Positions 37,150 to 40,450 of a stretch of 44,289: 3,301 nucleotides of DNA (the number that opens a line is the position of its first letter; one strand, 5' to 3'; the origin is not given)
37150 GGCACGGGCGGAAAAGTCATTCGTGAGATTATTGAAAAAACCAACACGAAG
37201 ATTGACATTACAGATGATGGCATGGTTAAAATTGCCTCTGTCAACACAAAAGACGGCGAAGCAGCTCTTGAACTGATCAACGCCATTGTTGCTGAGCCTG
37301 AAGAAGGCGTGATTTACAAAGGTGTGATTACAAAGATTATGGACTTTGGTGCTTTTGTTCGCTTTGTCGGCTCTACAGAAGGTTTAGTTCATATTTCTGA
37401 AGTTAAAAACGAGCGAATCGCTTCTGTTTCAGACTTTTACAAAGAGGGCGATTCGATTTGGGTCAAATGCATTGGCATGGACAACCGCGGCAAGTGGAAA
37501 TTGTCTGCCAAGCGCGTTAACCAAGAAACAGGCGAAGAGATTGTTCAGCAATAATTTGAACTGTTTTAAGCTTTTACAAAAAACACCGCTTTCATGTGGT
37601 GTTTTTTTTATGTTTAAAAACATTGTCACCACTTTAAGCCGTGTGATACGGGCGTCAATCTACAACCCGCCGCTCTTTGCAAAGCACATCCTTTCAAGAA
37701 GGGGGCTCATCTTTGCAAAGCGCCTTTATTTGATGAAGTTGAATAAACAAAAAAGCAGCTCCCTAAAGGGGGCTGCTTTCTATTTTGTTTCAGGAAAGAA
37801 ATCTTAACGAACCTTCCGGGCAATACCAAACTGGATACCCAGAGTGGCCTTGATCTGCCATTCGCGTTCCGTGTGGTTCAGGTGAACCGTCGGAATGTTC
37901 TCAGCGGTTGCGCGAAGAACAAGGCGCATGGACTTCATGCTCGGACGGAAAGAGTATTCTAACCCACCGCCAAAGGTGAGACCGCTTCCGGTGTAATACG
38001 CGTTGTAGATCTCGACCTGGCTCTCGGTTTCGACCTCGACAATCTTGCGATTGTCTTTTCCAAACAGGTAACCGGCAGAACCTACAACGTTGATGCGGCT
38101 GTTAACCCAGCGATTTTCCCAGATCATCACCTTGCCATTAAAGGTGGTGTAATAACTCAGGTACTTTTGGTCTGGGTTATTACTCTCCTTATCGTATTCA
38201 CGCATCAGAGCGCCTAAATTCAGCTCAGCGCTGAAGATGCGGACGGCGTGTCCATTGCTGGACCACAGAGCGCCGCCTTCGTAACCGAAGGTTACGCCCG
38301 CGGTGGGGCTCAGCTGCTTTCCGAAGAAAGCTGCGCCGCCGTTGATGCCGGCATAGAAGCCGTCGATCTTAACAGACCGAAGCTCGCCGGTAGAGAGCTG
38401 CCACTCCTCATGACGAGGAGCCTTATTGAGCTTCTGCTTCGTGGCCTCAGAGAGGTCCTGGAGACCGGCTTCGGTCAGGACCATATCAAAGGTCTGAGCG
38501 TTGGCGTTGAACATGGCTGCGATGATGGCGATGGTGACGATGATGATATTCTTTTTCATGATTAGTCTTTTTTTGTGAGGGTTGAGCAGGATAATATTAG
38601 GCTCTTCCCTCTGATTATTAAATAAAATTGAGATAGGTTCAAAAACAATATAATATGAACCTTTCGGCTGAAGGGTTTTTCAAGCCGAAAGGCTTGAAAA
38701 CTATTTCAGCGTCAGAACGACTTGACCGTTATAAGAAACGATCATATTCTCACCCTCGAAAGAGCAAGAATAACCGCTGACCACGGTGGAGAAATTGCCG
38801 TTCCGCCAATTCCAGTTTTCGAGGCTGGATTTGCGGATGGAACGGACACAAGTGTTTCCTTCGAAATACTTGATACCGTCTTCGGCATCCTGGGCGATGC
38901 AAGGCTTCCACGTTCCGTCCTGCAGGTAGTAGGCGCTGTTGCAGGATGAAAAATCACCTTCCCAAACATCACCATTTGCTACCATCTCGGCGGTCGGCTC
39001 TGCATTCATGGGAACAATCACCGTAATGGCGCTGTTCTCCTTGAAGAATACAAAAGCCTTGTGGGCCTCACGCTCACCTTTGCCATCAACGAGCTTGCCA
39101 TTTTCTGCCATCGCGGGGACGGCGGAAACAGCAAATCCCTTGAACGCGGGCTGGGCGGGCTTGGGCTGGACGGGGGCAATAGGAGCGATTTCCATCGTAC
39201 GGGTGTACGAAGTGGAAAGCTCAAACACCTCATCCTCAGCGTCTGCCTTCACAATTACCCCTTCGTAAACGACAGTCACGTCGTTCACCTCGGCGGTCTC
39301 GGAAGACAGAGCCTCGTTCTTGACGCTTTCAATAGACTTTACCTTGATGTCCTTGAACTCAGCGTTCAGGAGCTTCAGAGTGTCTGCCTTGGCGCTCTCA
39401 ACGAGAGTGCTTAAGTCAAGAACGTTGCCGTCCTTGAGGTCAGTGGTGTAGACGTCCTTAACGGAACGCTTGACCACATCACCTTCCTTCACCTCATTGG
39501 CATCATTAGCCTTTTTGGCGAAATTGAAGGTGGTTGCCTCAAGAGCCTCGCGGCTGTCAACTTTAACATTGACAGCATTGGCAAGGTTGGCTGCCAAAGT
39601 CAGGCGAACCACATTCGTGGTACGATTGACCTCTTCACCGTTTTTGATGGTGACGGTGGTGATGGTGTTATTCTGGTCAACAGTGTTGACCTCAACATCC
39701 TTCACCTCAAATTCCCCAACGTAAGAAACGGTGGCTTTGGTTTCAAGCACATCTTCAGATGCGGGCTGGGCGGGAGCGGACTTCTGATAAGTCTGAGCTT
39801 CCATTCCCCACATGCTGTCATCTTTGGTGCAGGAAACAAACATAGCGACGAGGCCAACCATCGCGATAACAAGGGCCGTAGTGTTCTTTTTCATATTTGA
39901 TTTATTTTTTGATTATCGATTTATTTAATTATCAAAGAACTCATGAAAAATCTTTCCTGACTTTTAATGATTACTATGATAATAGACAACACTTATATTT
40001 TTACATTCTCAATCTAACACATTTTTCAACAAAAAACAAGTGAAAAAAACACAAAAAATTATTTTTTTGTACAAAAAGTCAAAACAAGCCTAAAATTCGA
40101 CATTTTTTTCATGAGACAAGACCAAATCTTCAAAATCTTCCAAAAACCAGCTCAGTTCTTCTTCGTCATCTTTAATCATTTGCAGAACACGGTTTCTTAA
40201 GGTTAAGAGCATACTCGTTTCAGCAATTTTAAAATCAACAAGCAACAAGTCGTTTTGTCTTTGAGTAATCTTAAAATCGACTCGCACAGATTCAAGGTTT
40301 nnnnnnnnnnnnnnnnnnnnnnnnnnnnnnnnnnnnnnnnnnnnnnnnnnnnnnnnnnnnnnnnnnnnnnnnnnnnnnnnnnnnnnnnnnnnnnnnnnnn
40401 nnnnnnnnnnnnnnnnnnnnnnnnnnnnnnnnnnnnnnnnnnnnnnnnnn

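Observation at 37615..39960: GC-rich, codon-discordant insert of about 2.3 kb between pnp and mlaC with no mobility genes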

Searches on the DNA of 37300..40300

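Call 50: search_rna_families(source=window, start=37300, end=40300, threshold=evalue, max_evalue=1)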
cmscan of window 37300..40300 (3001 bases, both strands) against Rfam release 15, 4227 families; matches with E-value up to 1: 2.
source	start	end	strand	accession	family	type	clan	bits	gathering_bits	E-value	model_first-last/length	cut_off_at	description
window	37555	37786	+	RF02376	antisense_SR1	Gene; sRNA;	-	20.8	45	0.41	1-210/210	no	SR1 sRNA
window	37583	37655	+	RF03319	mir-989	Gene; miRNA;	-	19.2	59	0.92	20-91/109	no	mir-989 microRNA precursor family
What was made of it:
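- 37610..37753 (.): Non-coding tail of the island. It is richer in GC than native spacers. It carries two perfect copies of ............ (37674-37685 and 37710-37721). Only chance-level Rfam hits were found (call 50).
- On Known cis-regulatory RNA (Rfam) for the leader: Only chance-level Rfam hits were found, and none lies in the leader (call 50).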
